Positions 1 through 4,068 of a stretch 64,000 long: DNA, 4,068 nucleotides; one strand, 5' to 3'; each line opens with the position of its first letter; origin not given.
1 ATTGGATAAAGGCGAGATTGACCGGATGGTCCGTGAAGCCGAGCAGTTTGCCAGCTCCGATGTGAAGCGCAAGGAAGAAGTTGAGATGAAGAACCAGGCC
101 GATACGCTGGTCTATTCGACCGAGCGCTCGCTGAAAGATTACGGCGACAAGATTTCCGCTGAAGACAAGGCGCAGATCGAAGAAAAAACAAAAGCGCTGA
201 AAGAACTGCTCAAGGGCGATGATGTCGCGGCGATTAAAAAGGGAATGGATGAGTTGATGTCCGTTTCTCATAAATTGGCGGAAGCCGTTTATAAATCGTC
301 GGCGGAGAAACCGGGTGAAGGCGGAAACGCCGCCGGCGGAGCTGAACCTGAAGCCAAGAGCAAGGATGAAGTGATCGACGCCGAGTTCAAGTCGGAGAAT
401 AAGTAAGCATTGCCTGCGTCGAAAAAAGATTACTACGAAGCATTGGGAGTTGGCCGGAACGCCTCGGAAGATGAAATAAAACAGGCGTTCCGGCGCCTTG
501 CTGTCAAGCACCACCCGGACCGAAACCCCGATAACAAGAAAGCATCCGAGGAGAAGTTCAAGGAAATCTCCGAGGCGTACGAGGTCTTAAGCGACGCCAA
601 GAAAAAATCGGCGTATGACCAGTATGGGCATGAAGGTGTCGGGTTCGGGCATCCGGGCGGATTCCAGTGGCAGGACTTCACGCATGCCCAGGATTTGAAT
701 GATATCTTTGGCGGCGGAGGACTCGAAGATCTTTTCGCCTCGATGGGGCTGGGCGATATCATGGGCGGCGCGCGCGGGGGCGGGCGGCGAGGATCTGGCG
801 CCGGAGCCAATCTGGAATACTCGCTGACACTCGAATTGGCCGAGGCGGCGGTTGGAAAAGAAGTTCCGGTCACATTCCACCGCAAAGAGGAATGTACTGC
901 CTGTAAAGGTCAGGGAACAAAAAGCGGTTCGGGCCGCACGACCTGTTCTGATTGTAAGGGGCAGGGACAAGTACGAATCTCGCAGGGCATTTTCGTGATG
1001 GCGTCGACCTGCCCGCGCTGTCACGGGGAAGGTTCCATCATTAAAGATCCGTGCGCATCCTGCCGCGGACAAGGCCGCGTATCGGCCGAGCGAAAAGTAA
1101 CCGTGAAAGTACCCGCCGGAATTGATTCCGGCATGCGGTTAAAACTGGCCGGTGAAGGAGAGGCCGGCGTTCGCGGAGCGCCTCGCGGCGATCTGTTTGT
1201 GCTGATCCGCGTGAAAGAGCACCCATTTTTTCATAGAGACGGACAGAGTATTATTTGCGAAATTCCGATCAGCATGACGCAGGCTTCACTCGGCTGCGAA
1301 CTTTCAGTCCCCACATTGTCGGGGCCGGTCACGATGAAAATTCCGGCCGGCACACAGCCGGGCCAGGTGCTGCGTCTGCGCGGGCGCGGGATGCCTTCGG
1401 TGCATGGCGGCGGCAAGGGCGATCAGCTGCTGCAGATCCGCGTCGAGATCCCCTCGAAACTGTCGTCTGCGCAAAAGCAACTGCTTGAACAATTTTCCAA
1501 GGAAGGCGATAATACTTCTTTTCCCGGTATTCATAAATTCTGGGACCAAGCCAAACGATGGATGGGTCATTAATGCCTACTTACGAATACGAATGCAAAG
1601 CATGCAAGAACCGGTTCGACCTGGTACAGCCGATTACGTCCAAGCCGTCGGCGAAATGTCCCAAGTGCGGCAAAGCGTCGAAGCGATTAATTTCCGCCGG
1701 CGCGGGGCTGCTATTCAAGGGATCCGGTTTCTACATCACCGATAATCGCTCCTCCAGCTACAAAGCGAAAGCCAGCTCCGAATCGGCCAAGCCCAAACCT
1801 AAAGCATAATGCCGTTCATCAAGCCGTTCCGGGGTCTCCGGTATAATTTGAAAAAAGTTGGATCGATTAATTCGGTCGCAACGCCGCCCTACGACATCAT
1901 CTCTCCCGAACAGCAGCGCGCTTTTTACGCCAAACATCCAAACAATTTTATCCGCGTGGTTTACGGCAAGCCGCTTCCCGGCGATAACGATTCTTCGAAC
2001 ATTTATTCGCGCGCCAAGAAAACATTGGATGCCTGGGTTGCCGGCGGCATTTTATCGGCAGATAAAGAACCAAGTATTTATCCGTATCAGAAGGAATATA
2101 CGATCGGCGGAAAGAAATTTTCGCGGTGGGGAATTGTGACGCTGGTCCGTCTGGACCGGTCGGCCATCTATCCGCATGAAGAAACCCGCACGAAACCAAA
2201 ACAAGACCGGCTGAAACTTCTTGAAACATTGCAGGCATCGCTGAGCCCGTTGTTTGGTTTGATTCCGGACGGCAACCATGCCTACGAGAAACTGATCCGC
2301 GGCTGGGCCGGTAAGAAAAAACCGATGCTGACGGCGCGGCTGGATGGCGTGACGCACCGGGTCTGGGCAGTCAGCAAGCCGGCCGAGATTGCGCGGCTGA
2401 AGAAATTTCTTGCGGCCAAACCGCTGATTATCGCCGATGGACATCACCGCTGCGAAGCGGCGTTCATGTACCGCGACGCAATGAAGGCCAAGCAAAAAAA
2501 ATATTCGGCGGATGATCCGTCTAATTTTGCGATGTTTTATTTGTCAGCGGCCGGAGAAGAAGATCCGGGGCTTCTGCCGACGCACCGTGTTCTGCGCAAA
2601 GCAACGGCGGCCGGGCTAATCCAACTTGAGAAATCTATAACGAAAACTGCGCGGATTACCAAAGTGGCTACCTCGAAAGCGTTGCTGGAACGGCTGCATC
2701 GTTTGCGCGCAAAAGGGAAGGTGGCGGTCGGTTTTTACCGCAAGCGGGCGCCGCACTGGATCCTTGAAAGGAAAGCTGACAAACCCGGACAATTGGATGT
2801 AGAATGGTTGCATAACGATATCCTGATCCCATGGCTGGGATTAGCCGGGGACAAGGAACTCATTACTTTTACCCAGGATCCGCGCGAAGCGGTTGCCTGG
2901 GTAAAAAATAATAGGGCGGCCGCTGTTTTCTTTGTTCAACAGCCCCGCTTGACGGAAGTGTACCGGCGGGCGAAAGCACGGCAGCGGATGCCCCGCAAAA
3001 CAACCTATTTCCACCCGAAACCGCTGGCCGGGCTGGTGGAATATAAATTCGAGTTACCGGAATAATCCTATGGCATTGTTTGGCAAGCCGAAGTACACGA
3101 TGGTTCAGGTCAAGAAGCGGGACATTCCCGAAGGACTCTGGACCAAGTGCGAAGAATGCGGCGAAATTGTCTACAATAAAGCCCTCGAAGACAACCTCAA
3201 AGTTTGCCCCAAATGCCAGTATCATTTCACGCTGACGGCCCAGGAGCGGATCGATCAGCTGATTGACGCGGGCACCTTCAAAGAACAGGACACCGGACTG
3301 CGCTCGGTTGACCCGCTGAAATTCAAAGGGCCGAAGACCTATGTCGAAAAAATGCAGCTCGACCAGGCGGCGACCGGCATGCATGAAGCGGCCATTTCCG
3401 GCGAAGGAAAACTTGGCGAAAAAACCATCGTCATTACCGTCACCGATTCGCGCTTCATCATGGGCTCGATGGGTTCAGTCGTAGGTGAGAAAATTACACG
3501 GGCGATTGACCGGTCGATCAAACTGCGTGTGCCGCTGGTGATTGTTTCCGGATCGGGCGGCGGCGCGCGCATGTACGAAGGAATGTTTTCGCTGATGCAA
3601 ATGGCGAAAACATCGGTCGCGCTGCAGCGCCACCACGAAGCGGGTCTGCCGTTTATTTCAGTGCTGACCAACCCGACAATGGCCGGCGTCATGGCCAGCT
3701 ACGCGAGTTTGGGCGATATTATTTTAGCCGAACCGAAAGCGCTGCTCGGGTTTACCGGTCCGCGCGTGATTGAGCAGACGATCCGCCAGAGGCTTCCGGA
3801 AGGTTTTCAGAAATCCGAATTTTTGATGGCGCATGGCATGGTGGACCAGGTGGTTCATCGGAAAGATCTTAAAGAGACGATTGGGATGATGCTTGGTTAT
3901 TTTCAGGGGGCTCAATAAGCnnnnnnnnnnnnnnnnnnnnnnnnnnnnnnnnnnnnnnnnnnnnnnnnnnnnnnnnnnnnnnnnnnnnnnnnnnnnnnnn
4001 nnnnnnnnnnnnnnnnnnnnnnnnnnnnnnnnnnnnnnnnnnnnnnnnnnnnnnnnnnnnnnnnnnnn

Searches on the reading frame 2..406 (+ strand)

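Call 87: search_protein_families(library=pfam, proteins=[window:2-406:+], max_evalue=0.01)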
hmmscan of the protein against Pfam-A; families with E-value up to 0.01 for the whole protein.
window:2-406:+ (134 aa): 1 family
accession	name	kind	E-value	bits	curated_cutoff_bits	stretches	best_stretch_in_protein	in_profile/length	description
PF00012.26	HSP70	-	3e-17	62.5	20.6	1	3-97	504-598/599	Hsp70 protein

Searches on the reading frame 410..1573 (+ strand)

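Call 12: search_protein_families(library=pfam, proteins=[window:410-1573:+], max_evalue=0.001)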
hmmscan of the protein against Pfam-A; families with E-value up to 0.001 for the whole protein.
window:410-1573:+ (387 aa): 3 families
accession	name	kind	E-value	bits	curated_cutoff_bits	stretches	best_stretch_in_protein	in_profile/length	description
PF01556.23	DnaJ_C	-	3.5e-50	170.4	26.6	1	135-348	1-152/152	DnaJ C terminal domain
PF00226.36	DnaJ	-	1.7e-26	92.6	27.8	1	7-70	1-63/63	DnaJ domain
PF00684.25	DnaJ_CXXCXGXG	-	3e-15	56.7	32.7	1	162-222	1-65/65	DnaJ central domain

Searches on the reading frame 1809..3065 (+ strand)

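Call 12: search_protein_families(library=pfam, proteins=[window:1809-3065:+], max_evalue=0.001)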
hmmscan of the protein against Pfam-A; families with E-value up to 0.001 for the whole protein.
window:1809-3065:+ (418 aa): 1 family
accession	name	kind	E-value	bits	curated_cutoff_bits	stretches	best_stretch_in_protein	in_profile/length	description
PF06245.16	DUF1015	-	5.7e-75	252.7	25.8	1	4-311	1-297/325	Protein of unknown function (DUF1015)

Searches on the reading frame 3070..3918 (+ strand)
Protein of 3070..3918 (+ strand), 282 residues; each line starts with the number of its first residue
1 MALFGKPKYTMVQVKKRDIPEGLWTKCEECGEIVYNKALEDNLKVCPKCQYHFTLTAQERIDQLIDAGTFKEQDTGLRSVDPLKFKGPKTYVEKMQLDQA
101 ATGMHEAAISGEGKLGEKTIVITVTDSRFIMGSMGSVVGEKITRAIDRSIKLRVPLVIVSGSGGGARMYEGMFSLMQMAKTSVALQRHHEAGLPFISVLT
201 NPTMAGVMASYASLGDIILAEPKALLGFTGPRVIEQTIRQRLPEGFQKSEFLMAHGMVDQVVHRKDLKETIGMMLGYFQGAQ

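Call 12: search_protein_families(library=pfam, proteins=[window:3070-3918:+], max_evalue=0.001)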
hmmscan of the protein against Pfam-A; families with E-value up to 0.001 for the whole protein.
window:3070-3918:+ (282 aa): 2 families
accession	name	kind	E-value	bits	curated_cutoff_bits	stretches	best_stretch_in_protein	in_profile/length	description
PF01039.27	Carboxyl_trans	-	2.1e-15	56.7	22.3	1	55-237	8-176/493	Carboxyl transferase domain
PF17848.7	Zn_ribbon_ACC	-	4.8e-13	49.5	24.5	1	24-49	1-26/26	Acetyl-CoA carboxylase zinc finger domain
